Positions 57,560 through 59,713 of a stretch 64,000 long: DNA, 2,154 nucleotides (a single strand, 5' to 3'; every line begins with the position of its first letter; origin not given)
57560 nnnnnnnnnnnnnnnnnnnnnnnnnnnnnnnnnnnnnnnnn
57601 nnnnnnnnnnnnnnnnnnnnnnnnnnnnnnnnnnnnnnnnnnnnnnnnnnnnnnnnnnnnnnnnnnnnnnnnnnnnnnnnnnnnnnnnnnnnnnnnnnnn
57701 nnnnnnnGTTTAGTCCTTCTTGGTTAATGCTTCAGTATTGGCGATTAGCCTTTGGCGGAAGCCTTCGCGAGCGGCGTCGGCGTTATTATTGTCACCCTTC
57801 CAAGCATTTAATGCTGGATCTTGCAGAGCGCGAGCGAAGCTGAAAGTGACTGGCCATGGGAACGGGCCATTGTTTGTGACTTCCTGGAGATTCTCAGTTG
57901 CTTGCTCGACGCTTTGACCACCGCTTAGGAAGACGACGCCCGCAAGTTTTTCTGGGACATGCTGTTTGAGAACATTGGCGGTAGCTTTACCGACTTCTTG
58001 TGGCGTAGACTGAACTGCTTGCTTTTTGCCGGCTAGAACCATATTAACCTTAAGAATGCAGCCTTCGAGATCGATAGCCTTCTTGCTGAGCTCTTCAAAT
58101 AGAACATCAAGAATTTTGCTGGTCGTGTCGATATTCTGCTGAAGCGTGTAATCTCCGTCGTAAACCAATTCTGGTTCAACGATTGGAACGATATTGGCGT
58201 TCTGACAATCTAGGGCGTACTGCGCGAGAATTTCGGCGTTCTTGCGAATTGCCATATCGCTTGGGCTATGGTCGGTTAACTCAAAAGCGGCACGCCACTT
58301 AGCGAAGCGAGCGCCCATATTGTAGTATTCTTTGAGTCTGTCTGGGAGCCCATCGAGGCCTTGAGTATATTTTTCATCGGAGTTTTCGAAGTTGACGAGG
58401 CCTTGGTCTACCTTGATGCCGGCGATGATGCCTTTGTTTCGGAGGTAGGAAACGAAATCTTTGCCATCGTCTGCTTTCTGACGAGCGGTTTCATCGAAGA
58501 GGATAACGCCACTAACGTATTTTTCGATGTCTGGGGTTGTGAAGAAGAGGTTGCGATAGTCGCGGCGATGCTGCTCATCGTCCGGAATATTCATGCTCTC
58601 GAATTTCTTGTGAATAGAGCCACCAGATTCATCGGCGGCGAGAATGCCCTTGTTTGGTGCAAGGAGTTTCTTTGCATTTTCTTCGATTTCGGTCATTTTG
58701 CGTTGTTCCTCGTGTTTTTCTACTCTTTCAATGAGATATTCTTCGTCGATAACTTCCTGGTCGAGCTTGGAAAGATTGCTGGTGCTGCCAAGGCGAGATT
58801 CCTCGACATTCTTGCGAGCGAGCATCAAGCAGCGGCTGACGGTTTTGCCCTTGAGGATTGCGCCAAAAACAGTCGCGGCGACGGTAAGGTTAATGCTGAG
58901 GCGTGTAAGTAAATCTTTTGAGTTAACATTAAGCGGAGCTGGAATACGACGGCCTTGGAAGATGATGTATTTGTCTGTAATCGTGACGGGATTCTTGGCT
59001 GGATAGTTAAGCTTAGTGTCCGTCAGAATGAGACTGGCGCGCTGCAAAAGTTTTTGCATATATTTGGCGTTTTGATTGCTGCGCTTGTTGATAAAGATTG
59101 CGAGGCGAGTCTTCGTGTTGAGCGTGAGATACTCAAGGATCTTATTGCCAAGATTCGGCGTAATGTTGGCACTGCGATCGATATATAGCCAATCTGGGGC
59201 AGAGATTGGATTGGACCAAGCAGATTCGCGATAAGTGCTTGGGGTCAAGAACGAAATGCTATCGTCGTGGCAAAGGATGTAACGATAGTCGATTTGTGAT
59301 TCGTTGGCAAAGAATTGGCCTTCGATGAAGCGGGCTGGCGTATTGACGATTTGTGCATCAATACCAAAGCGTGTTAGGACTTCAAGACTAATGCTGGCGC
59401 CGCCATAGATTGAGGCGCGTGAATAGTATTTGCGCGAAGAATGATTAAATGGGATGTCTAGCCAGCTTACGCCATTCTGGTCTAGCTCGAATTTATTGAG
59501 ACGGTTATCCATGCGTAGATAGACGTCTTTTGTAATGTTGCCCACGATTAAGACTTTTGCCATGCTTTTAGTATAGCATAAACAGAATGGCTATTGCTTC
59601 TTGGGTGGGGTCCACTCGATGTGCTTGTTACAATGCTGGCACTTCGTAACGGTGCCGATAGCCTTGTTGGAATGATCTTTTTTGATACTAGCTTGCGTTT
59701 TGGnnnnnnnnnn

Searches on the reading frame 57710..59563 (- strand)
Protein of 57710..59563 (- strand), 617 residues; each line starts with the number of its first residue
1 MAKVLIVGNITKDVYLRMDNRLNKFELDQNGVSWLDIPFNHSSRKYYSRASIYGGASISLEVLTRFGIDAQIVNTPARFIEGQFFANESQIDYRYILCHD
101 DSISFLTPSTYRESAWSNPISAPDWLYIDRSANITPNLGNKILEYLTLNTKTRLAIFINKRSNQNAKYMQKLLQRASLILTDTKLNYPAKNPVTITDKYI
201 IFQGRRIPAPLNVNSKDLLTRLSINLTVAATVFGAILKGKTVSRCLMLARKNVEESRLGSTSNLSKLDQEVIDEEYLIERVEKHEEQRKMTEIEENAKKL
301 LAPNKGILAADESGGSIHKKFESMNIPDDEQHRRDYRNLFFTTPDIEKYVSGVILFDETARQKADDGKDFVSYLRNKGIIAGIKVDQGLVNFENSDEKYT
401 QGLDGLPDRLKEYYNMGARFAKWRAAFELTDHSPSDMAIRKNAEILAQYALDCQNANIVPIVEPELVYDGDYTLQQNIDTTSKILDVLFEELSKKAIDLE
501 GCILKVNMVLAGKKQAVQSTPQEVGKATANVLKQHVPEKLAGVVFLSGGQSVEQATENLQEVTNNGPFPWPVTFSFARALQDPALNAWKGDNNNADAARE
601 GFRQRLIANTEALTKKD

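Call 53: search_protein_families(library=pfam, proteins=[window:57710-59563:-], max_evalue=0.001)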
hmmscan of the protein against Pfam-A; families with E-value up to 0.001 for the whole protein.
window:57710-59563:- (617 aa): 1 family
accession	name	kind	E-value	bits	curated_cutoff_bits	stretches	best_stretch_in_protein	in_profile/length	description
PF00274.25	Glycolytic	-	4.1e-114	381.4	22.2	1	292-614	1-326/349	Fructose-bisphosphate aldolase class-I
